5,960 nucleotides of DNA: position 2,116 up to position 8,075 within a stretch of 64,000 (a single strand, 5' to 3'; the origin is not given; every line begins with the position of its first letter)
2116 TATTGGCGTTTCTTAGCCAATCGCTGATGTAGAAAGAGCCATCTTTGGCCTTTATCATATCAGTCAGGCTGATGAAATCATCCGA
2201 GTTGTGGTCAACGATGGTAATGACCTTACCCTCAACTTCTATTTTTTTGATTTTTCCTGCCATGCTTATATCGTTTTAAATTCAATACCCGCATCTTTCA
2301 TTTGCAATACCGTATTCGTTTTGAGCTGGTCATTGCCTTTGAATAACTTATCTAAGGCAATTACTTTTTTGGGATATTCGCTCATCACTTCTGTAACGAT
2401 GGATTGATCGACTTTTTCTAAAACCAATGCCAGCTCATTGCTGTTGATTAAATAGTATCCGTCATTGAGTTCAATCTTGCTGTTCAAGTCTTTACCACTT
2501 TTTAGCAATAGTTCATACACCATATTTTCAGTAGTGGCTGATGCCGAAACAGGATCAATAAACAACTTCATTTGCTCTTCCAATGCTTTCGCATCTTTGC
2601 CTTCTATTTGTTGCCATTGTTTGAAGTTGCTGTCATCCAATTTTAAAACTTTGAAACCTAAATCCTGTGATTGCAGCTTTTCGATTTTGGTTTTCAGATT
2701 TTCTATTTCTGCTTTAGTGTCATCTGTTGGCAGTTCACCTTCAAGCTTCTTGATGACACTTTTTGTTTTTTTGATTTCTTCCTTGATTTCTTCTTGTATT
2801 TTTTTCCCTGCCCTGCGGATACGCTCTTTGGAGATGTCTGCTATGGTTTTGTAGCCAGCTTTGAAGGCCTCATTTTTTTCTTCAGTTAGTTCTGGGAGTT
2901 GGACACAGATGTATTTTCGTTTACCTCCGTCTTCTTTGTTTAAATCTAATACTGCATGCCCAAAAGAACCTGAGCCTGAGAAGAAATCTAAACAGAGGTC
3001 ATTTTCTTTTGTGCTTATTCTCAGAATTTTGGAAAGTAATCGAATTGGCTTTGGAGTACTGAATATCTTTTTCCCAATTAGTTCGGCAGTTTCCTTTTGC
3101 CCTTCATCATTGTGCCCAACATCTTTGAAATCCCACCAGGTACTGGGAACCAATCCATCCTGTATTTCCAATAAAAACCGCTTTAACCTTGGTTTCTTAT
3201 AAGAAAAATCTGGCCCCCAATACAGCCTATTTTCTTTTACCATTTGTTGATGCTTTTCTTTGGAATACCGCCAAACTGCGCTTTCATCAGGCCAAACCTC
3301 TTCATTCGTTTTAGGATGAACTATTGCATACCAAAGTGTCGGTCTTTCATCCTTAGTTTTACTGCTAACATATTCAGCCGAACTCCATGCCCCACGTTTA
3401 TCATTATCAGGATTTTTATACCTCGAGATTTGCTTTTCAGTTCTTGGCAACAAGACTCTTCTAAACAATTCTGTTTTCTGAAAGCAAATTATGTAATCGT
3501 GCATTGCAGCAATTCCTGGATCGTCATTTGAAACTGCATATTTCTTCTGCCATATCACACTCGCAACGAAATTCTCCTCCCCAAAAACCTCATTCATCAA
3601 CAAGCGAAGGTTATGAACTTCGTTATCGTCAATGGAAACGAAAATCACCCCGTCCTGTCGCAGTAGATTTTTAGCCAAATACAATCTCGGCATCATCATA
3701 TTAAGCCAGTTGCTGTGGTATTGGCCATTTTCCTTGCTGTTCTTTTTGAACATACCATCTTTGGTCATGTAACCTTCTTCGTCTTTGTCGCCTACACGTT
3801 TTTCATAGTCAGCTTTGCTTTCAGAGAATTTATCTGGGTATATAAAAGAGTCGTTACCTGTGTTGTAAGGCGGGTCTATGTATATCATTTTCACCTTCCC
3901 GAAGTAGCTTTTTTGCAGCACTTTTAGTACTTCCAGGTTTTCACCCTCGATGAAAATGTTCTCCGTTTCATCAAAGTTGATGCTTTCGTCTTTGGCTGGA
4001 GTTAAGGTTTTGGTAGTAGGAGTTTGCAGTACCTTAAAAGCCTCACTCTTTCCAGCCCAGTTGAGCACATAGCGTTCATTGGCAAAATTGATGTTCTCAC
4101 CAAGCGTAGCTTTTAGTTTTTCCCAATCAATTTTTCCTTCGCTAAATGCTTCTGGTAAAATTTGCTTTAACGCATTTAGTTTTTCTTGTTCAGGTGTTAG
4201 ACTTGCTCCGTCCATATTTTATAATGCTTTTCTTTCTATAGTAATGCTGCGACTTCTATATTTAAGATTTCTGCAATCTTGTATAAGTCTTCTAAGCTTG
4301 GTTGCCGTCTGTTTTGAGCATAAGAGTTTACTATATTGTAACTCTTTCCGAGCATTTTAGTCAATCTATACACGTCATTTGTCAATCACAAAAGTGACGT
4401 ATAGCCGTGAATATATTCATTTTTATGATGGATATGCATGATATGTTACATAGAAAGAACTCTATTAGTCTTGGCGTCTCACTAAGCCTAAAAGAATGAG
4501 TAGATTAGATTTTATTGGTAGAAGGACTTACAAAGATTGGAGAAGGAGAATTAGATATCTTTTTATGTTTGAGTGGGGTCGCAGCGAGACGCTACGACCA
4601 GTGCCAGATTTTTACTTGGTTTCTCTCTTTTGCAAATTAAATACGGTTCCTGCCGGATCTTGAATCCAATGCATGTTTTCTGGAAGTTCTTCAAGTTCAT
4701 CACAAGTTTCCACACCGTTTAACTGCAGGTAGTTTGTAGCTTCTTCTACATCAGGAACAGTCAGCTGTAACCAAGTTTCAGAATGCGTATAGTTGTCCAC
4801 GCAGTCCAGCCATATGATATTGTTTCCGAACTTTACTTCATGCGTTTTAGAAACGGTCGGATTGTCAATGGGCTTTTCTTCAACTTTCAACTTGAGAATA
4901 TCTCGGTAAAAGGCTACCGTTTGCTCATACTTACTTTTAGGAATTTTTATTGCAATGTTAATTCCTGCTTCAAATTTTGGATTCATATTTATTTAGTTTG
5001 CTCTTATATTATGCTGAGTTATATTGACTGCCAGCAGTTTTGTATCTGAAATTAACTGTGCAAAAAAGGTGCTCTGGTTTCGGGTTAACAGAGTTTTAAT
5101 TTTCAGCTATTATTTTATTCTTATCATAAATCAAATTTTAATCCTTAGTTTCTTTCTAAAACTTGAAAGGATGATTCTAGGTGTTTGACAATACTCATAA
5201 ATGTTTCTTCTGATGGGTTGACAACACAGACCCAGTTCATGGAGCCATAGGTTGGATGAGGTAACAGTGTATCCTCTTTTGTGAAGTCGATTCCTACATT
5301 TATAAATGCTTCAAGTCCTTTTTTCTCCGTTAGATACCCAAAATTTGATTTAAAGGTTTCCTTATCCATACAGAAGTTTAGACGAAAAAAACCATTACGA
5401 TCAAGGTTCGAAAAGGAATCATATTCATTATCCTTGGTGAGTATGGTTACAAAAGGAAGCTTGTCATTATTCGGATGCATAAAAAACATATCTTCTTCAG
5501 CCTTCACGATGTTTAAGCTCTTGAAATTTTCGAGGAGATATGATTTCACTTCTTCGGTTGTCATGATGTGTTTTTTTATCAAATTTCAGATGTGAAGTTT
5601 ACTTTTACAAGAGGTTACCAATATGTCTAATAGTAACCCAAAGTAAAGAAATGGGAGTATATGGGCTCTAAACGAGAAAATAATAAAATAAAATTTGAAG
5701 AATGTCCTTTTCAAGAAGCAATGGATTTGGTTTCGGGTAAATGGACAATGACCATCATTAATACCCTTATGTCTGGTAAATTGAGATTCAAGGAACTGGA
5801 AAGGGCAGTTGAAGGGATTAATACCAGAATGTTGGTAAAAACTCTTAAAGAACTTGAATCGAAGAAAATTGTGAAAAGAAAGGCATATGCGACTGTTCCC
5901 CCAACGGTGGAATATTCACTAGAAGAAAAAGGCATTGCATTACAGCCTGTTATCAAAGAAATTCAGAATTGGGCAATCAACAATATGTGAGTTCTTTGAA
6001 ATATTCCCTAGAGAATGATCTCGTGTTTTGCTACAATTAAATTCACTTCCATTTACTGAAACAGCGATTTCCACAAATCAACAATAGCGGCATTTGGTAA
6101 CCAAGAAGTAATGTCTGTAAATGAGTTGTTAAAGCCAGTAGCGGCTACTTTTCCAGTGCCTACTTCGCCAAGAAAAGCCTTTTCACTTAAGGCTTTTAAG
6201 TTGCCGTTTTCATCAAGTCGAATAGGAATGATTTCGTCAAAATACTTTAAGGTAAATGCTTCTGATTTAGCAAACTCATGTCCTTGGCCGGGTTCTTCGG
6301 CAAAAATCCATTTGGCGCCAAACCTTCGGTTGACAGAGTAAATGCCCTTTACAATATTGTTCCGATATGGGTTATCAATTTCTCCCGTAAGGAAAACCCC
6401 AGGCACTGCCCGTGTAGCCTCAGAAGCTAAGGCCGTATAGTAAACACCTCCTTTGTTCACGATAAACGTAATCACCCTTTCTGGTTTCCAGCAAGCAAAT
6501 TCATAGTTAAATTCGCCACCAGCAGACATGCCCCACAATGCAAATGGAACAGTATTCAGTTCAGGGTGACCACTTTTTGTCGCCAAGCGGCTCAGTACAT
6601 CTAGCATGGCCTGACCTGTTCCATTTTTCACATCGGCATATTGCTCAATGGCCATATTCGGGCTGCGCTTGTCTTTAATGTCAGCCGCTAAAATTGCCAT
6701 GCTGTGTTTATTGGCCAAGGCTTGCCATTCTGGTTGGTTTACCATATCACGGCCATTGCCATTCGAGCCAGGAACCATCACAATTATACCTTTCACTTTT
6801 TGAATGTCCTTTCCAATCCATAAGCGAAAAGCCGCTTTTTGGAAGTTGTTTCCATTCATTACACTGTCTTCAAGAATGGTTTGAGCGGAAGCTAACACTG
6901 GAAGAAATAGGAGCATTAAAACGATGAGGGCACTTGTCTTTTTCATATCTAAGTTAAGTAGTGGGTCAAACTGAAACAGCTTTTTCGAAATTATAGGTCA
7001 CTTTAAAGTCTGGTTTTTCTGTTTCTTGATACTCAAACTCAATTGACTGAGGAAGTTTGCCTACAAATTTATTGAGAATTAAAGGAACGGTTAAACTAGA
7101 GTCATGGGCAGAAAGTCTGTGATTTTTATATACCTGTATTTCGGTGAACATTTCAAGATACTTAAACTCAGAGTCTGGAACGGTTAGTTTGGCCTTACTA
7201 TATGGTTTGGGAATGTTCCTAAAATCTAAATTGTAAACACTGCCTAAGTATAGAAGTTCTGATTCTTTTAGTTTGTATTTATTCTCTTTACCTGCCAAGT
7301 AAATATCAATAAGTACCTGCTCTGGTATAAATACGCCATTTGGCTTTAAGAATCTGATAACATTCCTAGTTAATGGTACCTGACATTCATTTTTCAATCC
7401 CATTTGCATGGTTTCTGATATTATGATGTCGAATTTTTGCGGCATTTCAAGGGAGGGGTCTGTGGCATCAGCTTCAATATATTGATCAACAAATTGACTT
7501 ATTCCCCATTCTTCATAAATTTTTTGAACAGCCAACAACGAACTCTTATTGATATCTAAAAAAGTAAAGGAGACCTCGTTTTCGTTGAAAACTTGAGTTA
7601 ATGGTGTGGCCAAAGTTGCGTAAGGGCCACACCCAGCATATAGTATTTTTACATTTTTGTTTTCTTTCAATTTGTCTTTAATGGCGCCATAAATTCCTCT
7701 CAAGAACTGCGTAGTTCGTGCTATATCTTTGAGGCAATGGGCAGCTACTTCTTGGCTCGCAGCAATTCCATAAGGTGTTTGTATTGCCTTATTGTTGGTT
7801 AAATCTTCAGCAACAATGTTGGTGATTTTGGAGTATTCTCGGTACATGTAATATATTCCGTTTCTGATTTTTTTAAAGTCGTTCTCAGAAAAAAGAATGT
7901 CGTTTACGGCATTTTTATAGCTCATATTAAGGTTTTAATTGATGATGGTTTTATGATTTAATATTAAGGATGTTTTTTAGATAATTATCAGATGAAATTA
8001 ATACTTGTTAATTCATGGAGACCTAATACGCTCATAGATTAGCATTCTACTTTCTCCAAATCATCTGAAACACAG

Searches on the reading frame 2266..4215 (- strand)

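Call 59: search_protein_families(library=pfam, proteins=[window:2266-4215:-], max_evalue=0.001)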
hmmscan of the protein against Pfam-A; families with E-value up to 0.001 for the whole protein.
window:2266-4215:- (649 aa): 2 families
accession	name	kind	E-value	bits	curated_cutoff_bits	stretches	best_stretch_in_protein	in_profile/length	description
PF01555.25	N6_N4_Mtase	-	8.1e-35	121.2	26.7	1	108-437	1-208/221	DNA methylase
PF01765.24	RRF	-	0.00052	20.3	29.7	0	423-508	68-156/164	Ribosome recycling factor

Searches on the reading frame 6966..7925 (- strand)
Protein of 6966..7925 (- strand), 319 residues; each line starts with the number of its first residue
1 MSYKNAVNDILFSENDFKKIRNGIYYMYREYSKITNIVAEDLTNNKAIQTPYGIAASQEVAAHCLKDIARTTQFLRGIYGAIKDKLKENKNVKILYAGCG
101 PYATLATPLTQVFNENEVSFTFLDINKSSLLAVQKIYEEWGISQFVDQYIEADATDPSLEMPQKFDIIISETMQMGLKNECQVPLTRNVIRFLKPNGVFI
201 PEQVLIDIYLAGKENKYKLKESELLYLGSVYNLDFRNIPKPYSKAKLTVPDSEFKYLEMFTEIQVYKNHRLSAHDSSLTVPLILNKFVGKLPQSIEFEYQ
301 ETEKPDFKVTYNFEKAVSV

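Call 59: search_protein_families(library=pfam, proteins=[window:6966-7925:-], max_evalue=0.001)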
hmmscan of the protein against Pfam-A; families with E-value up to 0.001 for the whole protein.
window:6966-7925:- (319 aa): 4 families
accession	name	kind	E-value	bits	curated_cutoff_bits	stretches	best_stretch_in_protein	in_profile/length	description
PF13649.12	Methyltransf_25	-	3.5e-06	28.1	27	1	94-197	1-97/97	Methyltransferase domain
PF13847.12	Methyltransf_31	-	1.1e-05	25.6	27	1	89-225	2-128/145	Methyltransferase domain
PF08242.18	Methyltransf_12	-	0.00019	22.6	30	1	108-199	14-98/98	Methyltransferase domain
PF08241.18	Methyltransf_11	-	0.00049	21.1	21.2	0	97-200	3-94/95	Methyltransferase domain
